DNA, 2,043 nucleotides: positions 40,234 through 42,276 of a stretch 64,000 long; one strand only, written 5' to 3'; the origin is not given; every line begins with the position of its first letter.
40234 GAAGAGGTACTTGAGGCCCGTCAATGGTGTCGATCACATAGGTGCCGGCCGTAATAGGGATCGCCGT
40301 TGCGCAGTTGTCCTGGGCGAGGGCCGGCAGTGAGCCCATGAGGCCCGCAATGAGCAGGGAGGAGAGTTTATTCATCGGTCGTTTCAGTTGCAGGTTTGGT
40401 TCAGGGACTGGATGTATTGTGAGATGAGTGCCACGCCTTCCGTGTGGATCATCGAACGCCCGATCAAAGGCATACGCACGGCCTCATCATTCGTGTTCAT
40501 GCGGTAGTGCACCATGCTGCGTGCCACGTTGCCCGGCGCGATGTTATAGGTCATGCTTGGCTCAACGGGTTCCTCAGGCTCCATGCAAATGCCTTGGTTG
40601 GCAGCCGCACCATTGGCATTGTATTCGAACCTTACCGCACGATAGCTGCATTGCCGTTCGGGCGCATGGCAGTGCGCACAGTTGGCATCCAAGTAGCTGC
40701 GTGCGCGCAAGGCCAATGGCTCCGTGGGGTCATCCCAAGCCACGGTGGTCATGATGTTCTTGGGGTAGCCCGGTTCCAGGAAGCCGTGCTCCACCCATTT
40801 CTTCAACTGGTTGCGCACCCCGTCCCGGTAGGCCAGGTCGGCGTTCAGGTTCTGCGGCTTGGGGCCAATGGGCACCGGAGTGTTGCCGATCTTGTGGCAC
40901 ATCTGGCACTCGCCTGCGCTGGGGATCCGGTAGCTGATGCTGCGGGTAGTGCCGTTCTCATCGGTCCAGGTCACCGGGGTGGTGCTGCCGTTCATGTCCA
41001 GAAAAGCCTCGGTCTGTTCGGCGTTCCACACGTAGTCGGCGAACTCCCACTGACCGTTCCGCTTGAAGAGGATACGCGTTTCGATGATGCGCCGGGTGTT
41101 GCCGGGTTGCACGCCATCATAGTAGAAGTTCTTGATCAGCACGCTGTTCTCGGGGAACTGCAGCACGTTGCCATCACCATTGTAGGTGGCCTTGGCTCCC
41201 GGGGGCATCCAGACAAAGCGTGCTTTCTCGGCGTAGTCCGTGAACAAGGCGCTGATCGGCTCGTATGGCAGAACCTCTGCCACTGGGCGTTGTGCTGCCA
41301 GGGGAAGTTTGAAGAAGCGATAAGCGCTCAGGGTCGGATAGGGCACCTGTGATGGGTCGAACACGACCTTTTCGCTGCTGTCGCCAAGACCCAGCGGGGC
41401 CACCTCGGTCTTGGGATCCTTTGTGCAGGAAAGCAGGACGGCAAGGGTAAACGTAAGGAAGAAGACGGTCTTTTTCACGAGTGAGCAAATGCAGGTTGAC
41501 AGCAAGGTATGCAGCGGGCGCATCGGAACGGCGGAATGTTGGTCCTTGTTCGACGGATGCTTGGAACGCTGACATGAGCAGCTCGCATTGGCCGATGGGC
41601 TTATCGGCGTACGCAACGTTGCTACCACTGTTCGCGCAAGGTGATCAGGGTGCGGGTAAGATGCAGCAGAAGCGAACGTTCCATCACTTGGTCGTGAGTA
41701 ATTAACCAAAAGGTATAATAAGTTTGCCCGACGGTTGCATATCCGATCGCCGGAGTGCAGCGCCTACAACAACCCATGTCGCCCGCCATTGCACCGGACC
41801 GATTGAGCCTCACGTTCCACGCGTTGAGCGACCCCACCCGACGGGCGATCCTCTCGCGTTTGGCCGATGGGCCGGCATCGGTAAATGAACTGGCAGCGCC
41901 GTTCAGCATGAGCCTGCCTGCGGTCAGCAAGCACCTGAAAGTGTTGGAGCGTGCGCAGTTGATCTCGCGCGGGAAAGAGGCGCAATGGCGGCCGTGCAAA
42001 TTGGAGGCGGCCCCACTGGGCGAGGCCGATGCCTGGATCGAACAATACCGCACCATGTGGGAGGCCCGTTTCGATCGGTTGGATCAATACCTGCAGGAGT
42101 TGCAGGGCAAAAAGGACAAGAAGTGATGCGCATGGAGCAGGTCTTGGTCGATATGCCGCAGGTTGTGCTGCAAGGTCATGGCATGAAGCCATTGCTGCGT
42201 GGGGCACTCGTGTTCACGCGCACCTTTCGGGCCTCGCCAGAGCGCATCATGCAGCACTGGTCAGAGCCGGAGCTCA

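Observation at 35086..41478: Tandemly duplicated two-gene module: diheme c-type cytochrome lipoprotein + T9SS-secreted FG-GAP/ASPIC-UnbV beta-propeller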

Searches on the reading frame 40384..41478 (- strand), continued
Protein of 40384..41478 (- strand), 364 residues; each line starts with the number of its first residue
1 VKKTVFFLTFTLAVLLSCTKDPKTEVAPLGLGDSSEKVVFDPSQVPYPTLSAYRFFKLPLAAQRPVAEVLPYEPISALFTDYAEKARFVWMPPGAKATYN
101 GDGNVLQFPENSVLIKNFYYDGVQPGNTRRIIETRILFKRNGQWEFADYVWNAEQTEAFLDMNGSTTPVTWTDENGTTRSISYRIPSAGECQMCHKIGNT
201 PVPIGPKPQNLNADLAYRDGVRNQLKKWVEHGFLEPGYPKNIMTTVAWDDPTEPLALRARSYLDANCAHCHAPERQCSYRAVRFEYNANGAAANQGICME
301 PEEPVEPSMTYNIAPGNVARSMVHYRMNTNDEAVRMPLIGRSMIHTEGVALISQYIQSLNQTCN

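Call 43: find_encoding_contigs(protein=P0272, flank=6000, max_places=1)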
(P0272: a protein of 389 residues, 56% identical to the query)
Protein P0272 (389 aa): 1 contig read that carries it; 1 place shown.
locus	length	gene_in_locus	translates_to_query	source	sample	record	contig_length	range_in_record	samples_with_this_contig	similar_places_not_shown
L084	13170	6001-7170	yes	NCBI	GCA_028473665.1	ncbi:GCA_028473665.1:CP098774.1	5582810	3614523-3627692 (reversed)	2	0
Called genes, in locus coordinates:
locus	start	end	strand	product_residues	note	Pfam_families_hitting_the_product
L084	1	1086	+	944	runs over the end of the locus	PF07715:Plug, PF00593:TonB_dep_Rec_b-barrel, PF14905:OMP_b-brl_3 (weak)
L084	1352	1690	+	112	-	PF25213:HVO_A0261_N (weak), PF12802:MarR_2 (weak), PF12840:HTH_20, PF01022:HTH_5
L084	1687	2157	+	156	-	PF10604:Polyketide_cyc2 (weak), PF08327:AHSA1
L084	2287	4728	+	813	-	PF07715:Plug, PF00593:TonB_dep_Rec_b-barrel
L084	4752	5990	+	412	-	PF22842:Pel9A-like_beta_helix (weak), PF05048:NosD, PF13229:Beta_helix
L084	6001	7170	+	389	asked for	-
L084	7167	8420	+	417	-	PF01565:FAD_binding_4, PF04030:ALO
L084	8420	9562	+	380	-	PF01168:Ala_racemase_N, PF14031:D-ser_dehydrat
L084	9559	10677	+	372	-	-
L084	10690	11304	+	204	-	PF00440:TetR_N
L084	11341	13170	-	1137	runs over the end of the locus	-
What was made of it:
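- Tried and rejected: These genes lie next to the module in the window and next to the Sphingomonas operon L084 (call 43).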

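Call 44: find_encoding_contigs(protein=P0300, flank=6000, max_places=1)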
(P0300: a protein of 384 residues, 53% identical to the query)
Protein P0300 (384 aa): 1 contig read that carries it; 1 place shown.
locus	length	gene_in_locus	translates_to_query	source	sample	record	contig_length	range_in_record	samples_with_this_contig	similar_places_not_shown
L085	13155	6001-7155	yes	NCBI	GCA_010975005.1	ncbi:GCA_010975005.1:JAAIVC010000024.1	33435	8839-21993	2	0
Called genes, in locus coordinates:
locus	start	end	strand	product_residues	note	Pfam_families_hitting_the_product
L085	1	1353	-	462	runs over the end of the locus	PF00171:Aldedh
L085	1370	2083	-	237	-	PF00440:TetR_N, PF17918:TetR_C_15 (weak)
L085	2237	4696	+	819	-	PF07715:Plug, PF00593:TonB_dep_Rec_b-barrel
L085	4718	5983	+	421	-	PF22842:Pel9A-like_beta_helix (faint), PF05048:NosD, PF13229:Beta_helix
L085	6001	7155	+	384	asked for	-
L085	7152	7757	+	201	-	PF13302:Acetyltransf_3 (faint), PF13480:Acetyltransf_6 (faint), PF00583:Acetyltransf_1, PF13508:Acetyltransf_7, PF13673:Acetyltransf_10, PF08445:FR47 (weak)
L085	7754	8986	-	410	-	PF13489:Methyltransf_23, PF08241:Methyltransf_11, PF08242:Methyltransf_12, PF13649:Methyltransf_25, PF13847:Methyltransf_31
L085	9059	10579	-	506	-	PF00884:Sulfatase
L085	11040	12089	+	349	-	PF13439:Glyco_transf_4 (weak), PF20706:GT4-conflict (weak), PF00534:Glycos_transf_1, PF13692:Glyco_trans_1_4, PF13524:Glyco_trans_1_2 (weak)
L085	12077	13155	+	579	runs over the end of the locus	PF13522:GATase_6, PF13537:GATase_7, PF00733:Asn_synthase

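Call 45: find_encoding_contigs(protein=P0292, flank=6000, max_places=1)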
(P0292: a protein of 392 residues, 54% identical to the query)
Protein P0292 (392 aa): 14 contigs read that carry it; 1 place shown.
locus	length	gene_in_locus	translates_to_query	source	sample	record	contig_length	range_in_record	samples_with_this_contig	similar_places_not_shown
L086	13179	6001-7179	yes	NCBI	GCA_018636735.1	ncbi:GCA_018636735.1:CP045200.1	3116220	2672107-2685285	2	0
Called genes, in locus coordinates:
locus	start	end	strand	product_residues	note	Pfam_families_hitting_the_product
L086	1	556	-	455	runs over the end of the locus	-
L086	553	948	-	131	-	-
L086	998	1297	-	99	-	-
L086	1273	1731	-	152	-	-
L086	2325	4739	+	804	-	PF07715:Plug, PF00593:TonB_dep_Rec_b-barrel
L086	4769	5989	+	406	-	PF22842:Pel9A-like_beta_helix (weak), PF12708:Pect-lyase_RHGA_epim (weak), PF05048:NosD, PF13229:Beta_helix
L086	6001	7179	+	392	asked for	-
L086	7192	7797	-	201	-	PF00440:TetR_N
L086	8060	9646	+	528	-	PF02449:Glyco_hydro_42 (weak), PF18120:DUF5597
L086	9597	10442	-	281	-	PF00657:Lipase_GDSL, PF13472:Lipase_GDSL_2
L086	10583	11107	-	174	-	PF00188:CAP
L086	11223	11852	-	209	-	PF03734:YkuD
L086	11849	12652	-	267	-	-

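Call 61: search_protein_families(library=pfam, alignment_id=A1, max_evalue=10)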
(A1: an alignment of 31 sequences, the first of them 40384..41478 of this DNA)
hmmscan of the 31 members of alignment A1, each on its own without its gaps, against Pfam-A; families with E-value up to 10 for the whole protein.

A. member 1, window:40384-41478:- (364 aa): 2 families
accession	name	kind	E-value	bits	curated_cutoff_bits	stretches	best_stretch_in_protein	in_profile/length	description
PF00034.26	Cytochrom_C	-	0.0063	18.3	21.3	2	190-217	11-39/90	Cytochrome c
PF13442.11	Cytochrome_CBB3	-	0.029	15.1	27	1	263-273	10-20/68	Cytochrome C oxidase, cbb3-type, subunit III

B. families by the number of members that match (of 31 scanned): 24 families
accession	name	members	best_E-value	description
PF00034.26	Cytochrom_C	28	2.2e-05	Cytochrome c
PF13442.11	Cytochrome_CBB3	27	0.0022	Cytochrome C oxidase, cbb3-type, subunit III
PF16694.10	Cytochrome_P460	14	0.037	Cytochrome P460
PF07635.16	PSCyt1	9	0.25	Planctomycete cytochrome C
PF14376.11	Haem_bd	6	0.0025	Haem-binding domain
PF23392.1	DUF7101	5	0.01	Domain of unknown function (DUF7101)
PF22113.1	Mtrc-MtrF_II-IV_dom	4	0.038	Outer membrane cytochrome MtrC/MtrF-like, domains II/IV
PF14522.11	Cytochrome_C7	3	0.023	Cytochrome c7 and related cytochrome c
PF18892.5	DUF5651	3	0.094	Family of unknown function (DUF5651)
PF14380.11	WAK_assoc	2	0.053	Wall-associated receptor kinase C-terminal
PF08139.17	LPAM_1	2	0.093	Prokaryotic membrane lipoprotein lipid attachment site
PF09699.15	Paired_CXXCH_1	2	0.26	Doubled CXXCH motif (Paired_CXXCH_1)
PF16339.10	DUF4969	1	0.031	Domain of unknown function (DUF4969)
PF16304.10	DUF4946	1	0.079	Domain of unknown function (DUF4946)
PF00045.24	Hemopexin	1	0.18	Hemopexin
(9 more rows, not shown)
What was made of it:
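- On Cytochrome P460 / c'-beta fold: PF16694 is a weak hit in 14/31 members, best E 0.037 (call 61).
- Pfam Cytochrome_P460 is a weak hit in 14/31 members (call 61).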

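Call 66: search_protein_families(library=ncbifam, proteins=[L084:2287-4728:+, L084:4752-5990:+, L085:2237-4696:+, L085:4718-5983:+, L086:2325-4739:+, L086:4769-5989:+, L081:4565-5809:+, L084:6001-7170:+], max_evalue=0.00001)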
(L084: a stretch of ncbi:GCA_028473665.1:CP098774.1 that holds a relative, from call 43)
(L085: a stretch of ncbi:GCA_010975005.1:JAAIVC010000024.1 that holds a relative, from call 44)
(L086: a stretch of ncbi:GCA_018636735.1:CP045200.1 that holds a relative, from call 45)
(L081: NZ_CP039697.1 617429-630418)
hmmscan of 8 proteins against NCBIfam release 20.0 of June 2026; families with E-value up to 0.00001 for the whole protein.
L084:2287-4728:+ (813 aa): 20 families
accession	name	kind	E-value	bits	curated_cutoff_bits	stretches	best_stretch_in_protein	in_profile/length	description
TIGR01783.1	TonB-siderophor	subfamily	2.1e-32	112.6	223.5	2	64-224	2-160/649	TonB-dependent siderophore receptor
TIGR01785.1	TonB-hemin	subfamily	1.9e-22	79.5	316.85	2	47-179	1-134/677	TonB-dependent heme/hemoglobin receptor family protein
TIGR01786.1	TonB-hemlactrns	subfamily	4.4e-20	71.6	323.75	2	49-178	2-138/719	TonB-dependent hemoglobin/transferrin/lactoferrin family receptor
NF010011.0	PRK13484.1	equivalog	1.2e-13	50.2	1197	1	46-265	29-254/682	IreA family TonB-dependent siderophore receptor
NF010010.0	PRK13483.1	equivalog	2.2e-13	49.1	927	1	29-326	16-314/660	ligand-gated channel protein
TIGR01779.1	TonB-B12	equivalog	6.9e-13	48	599.7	1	37-247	21-231/614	TonB-dependent vitamin B12 receptor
NF007349.0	PRK09840.1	equivalog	7.3e-13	47.4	686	1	116-217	119-218/760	catecholate siderophore receptor Fiu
TIGR04056.1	OMP_RagA_SusC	subfamily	9.2e-12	44.1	368.25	1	43-171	74-201/981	SusC/RagA family TonB-linked outer membrane protein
NF053590.1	TonB_dep_TOL0244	equivalog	2.6e-11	42.9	645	1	46-220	9-185/604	TOL_0244 family TonB-dependent receptor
NF007926.1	PRK10641.1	equivalog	1.5e-09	37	836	1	44-239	24-217/617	TonB-dependent vitamin B12 receptor BtuB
NF010038.0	PRK13513.1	equivalog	2.3e-09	36.4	942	1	35-293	23-272/659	ligand-gated channel protein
NF041535.1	TonB_rec_PqqU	equivalog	1.4e-08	33.6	1200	1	52-200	3-156/676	TonB-dependent receptor PqqU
NF010048.1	PRK13524.1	subfamily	6.1e-08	31.6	493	0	21-457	14-459/744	FepA family TonB-dependent siderophore receptor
NF007478.2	PRK10064.1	equivalog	6.9e-08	31.2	745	1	48-266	31-263/663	catecholate siderophore receptor CirA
NF049960.1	siderphRecptFauA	equivalog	7.6e-07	27.9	900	1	37-219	50-227/727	TonB-dependent alcaligin siderophore receptor FauA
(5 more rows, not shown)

L084:4752-5990:+ (412 aa): 3 families
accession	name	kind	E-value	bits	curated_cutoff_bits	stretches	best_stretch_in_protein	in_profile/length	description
TIGR03805.1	beta_helix_1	subfamily_domain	1.1e-122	409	141.5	1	41-350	1-314/314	parallel beta-helix domain-containing protein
TIGR04247.1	NosD_copper_fam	subfamily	5.1e-09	35.2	300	1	42-290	2-249/377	nitrous oxide reductase family maturation protein NosD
TIGR03804.1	para_beta_helix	repeat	4.3e-08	32.7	19.45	0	157-192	9-43/44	parallel beta-helix repeat protein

L085:2237-4696:+ (819 aa): 25 families
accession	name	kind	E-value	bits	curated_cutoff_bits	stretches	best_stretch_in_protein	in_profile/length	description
TIGR01783.1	TonB-siderophor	subfamily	5.5e-44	150.8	223.5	2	57-448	1-387/649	TonB-dependent siderophore receptor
TIGR01785.1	TonB-hemin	subfamily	8.6e-21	74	316.85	1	41-171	1-132/677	TonB-dependent heme/hemoglobin receptor family protein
NF010010.0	PRK13483.1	equivalog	1.9e-16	59.2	927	1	16-271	12-269/660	ligand-gated channel protein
NF053590.1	TonB_dep_TOL0244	equivalog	6.4e-16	58.1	645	1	40-218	9-189/604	TOL_0244 family TonB-dependent receptor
TIGR04056.1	OMP_RagA_SusC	subfamily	2.7e-15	55.8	368.25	1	35-172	72-208/981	SusC/RagA family TonB-linked outer membrane protein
TIGR01779.1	TonB-B12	equivalog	1.9e-14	53.2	599.7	1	22-240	6-228/614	TonB-dependent vitamin B12 receptor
TIGR01786.1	TonB-hemlactrns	subfamily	2e-14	52.9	323.75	1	43-170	2-136/719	TonB-dependent hemoglobin/transferrin/lactoferrin family receptor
NF010038.0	PRK13513.1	equivalog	6.9e-12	44.7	942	1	11-261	11-261/659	ligand-gated channel protein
NF007349.0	PRK09840.1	equivalog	2e-11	42.6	686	1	45-213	58-220/760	catecholate siderophore receptor Fiu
NF007447.0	PRK10003.1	equivalog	1.2e-10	40.4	666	1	32-219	52-238/727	ferric-rhodotorulic acid/ferric-coprogen receptor FhuE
NF007478.2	PRK10064.1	equivalog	3e-10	39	745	1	25-260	16-263/663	catecholate siderophore receptor CirA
NF007465.0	PRK10044.1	equivalog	5.2e-10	38.2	803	1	46-249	67-263/726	ferrichrome porin FhuA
NF050067.1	TonBEntbctnRecCfrA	equivalog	4.3e-09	35.2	1200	1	32-179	17-169/698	TonB-dependent ferric enterobactin receptor CfrA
NF047944.1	FoxamRcptFoxA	equivalog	6.1e-09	34.7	1300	1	25-217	20-214/697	ferrioxamine B receptor FoxA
NF010651.0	PRK14050.1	equivalog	1.4e-08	33.4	884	1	46-209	67-229/730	TonB-dependent siderophore receptor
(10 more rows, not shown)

L085:4718-5983:+ (421 aa): 3 families
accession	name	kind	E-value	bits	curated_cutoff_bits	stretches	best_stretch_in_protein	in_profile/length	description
TIGR03805.1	beta_helix_1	subfamily_domain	7.5e-121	403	141.5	1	43-354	1-313/314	parallel beta-helix domain-containing protein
TIGR04247.1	NosD_copper_fam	subfamily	5e-10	38.5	300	1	43-291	1-245/377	nitrous oxide reductase family maturation protein NosD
TIGR03804.1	para_beta_helix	repeat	5e-06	26.1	19.45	0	159-193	10-42/44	parallel beta-helix repeat protein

L086:2325-4739:+ (804 aa): 26 families (the best 25 are shown)
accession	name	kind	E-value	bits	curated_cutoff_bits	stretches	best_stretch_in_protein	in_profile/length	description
TIGR01783.1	TonB-siderophor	subfamily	1.9e-40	139.1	223.5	2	524-800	400-645/649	TonB-dependent siderophore receptor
TIGR01785.1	TonB-hemin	subfamily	1.4e-18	66.7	316.85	1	42-664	1-564/677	TonB-dependent heme/hemoglobin receptor family protein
TIGR01786.1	TonB-hemlactrns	subfamily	3.5e-16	58.7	323.75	1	43-788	1-703/719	TonB-dependent hemoglobin/transferrin/lactoferrin family receptor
NF010010.0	PRK13483.1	equivalog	6e-14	50.9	927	1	25-272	16-269/660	ligand-gated channel protein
TIGR04056.1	OMP_RagA_SusC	subfamily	4.3e-13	48.5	368.25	1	41-172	77-207/981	SusC/RagA family TonB-linked outer membrane protein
NF053590.1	TonB_dep_TOL0244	equivalog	7.2e-13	48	645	1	41-216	9-186/604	TOL_0244 family TonB-dependent receptor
TIGR01779.1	TonB-B12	equivalog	2.6e-12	46.1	599.7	1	20-251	8-242/614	TonB-dependent vitamin B12 receptor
NF007349.0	PRK09840.1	equivalog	2.9e-11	42.1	686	1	114-256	122-256/760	catecholate siderophore receptor Fiu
NF010038.0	PRK13513.1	equivalog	6.5e-11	41.5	942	1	34-262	27-261/659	ligand-gated channel protein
NF010650.0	PRK14049.1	equivalog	6.4e-10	37.8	904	1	55-250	78-264/729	ferrioxamine B receptor precursor protein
NF007478.2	PRK10064.1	equivalog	7.8e-10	37.6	745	1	34-262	22-264/663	catecholate siderophore receptor CirA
NF050067.1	TonBEntbctnRecCfrA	equivalog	1.1e-09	37.2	1200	0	39-177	23-166/698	TonB-dependent ferric enterobactin receptor CfrA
NF010011.0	PRK13484.1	equivalog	5.9e-09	34.7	1197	1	42-317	30-306/682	IreA family TonB-dependent siderophore receptor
NF049960.1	siderphRecptFauA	equivalog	8.1e-09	34.5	900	1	44-234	62-248/727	TonB-dependent alcaligin siderophore receptor FauA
NF010012.0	PRK13486.1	equivalog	8.1e-09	34.4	924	0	123-218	112-214/696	TonB-dependent receptor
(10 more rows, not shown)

L086:4769-5989:+ (406 aa): 3 families
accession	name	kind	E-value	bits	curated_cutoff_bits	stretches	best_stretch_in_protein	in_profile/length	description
TIGR03805.1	beta_helix_1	subfamily_domain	9e-124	412.6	141.5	1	40-348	1-314/314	parallel beta-helix domain-containing protein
TIGR04247.1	NosD_copper_fam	subfamily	4.1e-11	42.1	300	1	40-291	1-251/377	nitrous oxide reductase family maturation protein NosD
TIGR03804.1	para_beta_helix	repeat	5.3e-06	26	19.45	0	171-213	1-43/44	parallel beta-helix repeat protein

L081:4565-5809:+ (414 aa): 3 families
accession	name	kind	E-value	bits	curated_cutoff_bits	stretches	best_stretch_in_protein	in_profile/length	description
TIGR03805.1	beta_helix_1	subfamily_domain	1.9e-115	385.3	141.5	1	53-363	1-313/314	parallel beta-helix domain-containing protein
TIGR03804.1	para_beta_helix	repeat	5.3e-10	38.8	19.45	0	161-203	1-42/44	parallel beta-helix repeat protein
TIGR04247.1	NosD_copper_fam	subfamily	1.1e-08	34.1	300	1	53-223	1-168/377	nitrous oxide reductase family maturation protein NosD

L084:6001-7170:+ (389 aa): 1 family
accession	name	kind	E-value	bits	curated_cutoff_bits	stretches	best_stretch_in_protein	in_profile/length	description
TIGR03806.1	chp_HNE_0200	subfamily_domain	6.8e-109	363.8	313.3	1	32-372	1-313/314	SO2930 family diheme c-type cytochrome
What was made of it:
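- On TIGR03806 SO2930 family diheme c-type cytochrome: A Sphingomonas member scores 363.8 (call 66).
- On TIGR03806/TIGR03805 gene pair: TIGR03805 partners (385-413 bits) are found in the alphaproteobacterial loci (call 66).
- The beta-helix partners show weak NosD (copper-handling) similarity (call 66).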

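Call 71: search_protein_families(library=pfam, proteins=[L082:3574-10044:+, L082:10064-11395:+, L083:5854-6891:+], max_evalue=0.01)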
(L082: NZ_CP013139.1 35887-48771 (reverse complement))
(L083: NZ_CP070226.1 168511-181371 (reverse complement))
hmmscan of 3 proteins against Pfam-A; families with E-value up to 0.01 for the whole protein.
L082:3574-10044:+ (2157 aa): 16 families
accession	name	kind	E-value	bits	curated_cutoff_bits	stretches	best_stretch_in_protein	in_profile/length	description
PF16738.10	CBM26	-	7.8e-47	157.7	28.1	3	198-266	1-68/70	Starch-binding module 26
PF07995.17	GSDH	-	1.3e-40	140.1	25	1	428-741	15-287/332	Glucose / Sorbosone dehydrogenase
PF07627.16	PSCyt3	-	1.9e-31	108.7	27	1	1953-2048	1-97/98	Protein of unknown function (DUF1588)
PF07631.16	PSD4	-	3e-30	105.8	23.3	1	1803-1923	1-128/128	Protein of unknown function (DUF1592)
PF18911.6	PKD_4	-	1.4e-16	60.7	27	1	106-185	1-85/85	PKD domain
PF22352.2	K319L-like_PKD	-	1.7e-09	38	27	1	113-185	1-84/84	K319L-like, PKD domain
PF00034.26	Cytochrom_C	-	5.1e-09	37.8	21.3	1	1568-1615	3-50/90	Cytochrome c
PF07637.16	PSD5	-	3e-08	34.3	34.2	1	1743-1791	5-62/62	Protein of unknown function (DUF1595)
PF07626.16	PSD3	-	1.1e-07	32.6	23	1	1663-1726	1-62/65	Protein of unknown function (DUF1587)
PF13442.11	Cytochrome_CBB3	-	2e-07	31.7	27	0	1568-1628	5-61/68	Cytochrome C oxidase, cbb3-type, subunit III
PF00801.26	PKD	-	2e-06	28.1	23.5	1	122-182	14-78/80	PKD domain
PF07624.16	PSD2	-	1.1e-05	25.5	25.8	1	2084-2135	5-57/74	Protein of unknown function (DUF1585)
PF02368.24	Big_2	-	3.4e-05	24.2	22.8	1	1300-1369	12-77/79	Bacterial Ig-like domain (group 2)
PF16403.11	Bact_surface_Ig-like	-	0.0007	20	27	1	112-185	4-71/71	Bacterial surface protein, Ig-like domain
PF00041.27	fn3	-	0.0018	18.9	25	1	1197-1271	2-72/84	Fibronectin type III domain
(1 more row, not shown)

L082:10064-11395:+ (444 aa): 1 family
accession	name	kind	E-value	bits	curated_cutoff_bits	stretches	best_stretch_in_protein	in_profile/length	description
PF07586.16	HXXSHH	-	5e-24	85.9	30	1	45-355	1-306/307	Protein of unknown function (DUF1552)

L083:5854-6891:+ (346 aa): 3 families
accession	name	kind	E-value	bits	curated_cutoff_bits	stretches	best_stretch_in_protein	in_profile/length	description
PF07635.16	PSCyt1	-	0.00017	22.6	22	0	290-315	32-57/59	Planctomycete cytochrome C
PF00034.26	Cytochrom_C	-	0.00052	21.7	21.3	0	236-293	10-56/90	Cytochrome c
PF13442.11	Cytochrome_CBB3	-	0.0012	19.5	27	0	237-332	13-67/68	Cytochrome C oxidase, cbb3-type, subunit III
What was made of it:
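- The fusion partner carries starch-binding modules and a sugar dehydrogenase (call 71).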

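Call 75: find_encoding_contigs(protein=P0075, flank=6000, max_places=1)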
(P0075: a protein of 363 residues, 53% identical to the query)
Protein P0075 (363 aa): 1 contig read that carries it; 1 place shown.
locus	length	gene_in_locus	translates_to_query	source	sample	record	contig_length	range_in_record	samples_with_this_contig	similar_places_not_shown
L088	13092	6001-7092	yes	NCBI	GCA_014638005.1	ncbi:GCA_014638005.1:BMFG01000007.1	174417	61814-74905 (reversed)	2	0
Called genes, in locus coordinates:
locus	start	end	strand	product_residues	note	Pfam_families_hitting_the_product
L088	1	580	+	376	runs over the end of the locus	PF01497:Peripla_BP_2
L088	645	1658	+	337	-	PF01032:FecCD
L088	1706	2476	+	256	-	PF00005:ABC_tran, PF13304:AAA_21 (weak)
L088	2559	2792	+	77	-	-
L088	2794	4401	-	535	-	PF23526:AprA_N, PF23589:WHD_AprA, PF23525:Methyltransf_36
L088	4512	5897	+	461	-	PF02646:RmuC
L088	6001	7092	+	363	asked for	-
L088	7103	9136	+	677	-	PF01839:FG-GAP (faint), PF13517:FG-GAP_3, PF07593:UnbV_ASPIC, PF18962:Por_Secre_tail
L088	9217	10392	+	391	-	PF13562:NTP_transf_4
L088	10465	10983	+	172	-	-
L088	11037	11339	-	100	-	-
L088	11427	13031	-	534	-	PF00496:SBP_bac_5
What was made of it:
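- An independently called example comes from the cultured Flavobacterium orientale (call 75).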

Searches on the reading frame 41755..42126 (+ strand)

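Call 12: search_protein_families(library=pfam, proteins=[window:41755-42126:+], max_evalue=0.001)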
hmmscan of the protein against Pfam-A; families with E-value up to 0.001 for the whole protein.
window:41755-42126:+ (123 aa): 7 families
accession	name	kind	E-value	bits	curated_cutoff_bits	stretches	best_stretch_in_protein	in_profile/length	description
PF12840.13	HTH_20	-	1.3e-14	54.3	27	1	24-70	1-48/51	Helix-turn-helix domain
PF01022.26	HTH_5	-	1.6e-12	47.5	22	1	26-71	1-46/47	Bacterial regulatory protein, arsR family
PF12802.13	MarR_2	-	2.4e-05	24.8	27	1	31-74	9-54/61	MarR family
PF13412.12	HTH_24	-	2.5e-05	24.2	21.9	1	26-70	2-47/48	Winged helix-turn-helix DNA-binding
PF17782.7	DprA_WH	-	6.4e-05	23.3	22.9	1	25-72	10-57/61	DprA winged helix domain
PF01047.28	MarR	-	0.00016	21.9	24.6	1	39-73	16-50/59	MarR family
PF25212.1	HVO_A0114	-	0.00057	20.1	27.6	1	26-77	21-73/84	HVO_A0114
